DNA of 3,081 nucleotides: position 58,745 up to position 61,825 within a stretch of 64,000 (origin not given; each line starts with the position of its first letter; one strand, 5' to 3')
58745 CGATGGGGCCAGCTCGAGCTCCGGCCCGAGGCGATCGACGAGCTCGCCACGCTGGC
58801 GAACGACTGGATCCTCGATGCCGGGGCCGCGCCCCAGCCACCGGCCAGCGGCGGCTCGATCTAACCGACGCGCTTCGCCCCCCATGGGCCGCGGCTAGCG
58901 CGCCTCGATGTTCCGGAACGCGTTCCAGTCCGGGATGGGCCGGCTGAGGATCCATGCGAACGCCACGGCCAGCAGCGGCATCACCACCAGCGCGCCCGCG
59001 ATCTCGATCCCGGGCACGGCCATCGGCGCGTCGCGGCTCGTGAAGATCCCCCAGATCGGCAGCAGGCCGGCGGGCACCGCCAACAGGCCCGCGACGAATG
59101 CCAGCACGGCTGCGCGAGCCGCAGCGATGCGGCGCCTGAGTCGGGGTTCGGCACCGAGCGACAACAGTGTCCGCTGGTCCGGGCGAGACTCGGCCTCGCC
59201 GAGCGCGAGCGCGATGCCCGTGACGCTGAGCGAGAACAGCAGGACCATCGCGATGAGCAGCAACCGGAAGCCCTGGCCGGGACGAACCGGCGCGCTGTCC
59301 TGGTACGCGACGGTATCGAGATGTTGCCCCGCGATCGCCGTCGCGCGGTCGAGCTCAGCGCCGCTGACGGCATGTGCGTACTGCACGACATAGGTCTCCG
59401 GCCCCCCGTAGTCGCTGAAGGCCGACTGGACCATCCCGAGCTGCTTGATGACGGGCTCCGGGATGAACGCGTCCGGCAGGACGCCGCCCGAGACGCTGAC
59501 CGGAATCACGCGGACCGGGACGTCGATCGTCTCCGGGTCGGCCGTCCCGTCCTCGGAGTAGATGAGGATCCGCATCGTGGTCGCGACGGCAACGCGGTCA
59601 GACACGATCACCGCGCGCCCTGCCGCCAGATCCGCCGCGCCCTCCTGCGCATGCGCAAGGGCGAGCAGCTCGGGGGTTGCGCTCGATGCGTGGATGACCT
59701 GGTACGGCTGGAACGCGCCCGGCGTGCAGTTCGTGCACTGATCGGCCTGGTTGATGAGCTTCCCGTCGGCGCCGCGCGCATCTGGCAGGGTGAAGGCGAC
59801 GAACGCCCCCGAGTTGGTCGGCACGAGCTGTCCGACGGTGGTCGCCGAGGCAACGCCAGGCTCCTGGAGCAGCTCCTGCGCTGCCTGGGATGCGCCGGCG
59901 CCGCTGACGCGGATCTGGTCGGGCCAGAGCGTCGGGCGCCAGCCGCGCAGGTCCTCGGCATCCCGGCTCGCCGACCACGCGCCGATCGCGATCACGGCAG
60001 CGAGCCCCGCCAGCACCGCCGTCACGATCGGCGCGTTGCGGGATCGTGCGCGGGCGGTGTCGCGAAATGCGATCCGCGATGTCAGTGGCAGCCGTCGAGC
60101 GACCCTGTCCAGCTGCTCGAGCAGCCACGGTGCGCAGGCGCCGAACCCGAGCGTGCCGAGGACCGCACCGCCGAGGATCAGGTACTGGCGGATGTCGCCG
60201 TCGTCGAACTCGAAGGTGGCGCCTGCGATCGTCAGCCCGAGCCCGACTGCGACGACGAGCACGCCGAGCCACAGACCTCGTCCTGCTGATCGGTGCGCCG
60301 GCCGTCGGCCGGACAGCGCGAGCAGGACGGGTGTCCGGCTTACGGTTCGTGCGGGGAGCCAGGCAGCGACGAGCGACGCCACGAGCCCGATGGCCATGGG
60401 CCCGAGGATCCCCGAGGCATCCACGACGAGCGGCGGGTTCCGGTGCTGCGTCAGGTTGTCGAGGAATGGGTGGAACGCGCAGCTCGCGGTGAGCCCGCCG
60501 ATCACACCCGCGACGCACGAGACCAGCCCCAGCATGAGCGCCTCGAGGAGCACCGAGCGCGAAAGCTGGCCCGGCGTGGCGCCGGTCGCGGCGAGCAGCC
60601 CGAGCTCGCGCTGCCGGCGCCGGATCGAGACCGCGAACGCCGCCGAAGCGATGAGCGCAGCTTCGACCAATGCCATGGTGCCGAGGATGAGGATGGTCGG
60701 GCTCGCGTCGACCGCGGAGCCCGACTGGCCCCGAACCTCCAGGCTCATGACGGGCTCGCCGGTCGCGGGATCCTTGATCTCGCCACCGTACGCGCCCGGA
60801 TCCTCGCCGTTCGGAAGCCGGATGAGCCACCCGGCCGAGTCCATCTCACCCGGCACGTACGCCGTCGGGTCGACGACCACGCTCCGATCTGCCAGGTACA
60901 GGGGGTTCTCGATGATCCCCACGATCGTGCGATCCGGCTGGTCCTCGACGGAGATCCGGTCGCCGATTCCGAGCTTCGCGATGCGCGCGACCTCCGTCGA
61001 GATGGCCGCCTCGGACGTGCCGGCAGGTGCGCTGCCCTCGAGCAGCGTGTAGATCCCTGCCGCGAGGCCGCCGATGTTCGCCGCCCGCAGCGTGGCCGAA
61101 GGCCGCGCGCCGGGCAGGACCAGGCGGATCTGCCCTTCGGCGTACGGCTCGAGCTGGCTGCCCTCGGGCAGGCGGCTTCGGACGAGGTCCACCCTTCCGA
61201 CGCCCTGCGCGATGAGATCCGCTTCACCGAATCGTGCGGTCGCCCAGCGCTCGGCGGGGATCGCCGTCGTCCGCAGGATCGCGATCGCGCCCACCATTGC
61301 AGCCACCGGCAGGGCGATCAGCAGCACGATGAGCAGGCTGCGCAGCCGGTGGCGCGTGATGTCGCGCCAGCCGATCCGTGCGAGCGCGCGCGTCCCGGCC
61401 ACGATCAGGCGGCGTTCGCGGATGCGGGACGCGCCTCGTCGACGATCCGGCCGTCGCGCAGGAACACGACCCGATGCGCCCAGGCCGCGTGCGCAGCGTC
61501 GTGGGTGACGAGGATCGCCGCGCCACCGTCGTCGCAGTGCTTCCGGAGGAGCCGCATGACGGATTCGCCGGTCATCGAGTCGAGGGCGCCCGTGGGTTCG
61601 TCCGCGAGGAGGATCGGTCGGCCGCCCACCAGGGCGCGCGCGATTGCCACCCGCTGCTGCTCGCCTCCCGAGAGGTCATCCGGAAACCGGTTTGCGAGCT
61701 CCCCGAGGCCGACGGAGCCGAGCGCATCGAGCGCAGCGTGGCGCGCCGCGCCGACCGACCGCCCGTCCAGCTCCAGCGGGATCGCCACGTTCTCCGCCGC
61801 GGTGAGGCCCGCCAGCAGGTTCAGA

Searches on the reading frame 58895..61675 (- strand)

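Call 65: search_protein_families(library=pfam, proteins=[window:58895-61675:-], max_evalue=0.0001)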
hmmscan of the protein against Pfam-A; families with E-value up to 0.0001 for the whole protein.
window:58895-61675:- (926 aa): 1 family
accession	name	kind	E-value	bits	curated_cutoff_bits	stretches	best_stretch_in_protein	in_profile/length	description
PF02687.27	FtsX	-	5.9e-19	68.7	25.5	2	330-449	2-119/120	FtsX-like permease C-terminal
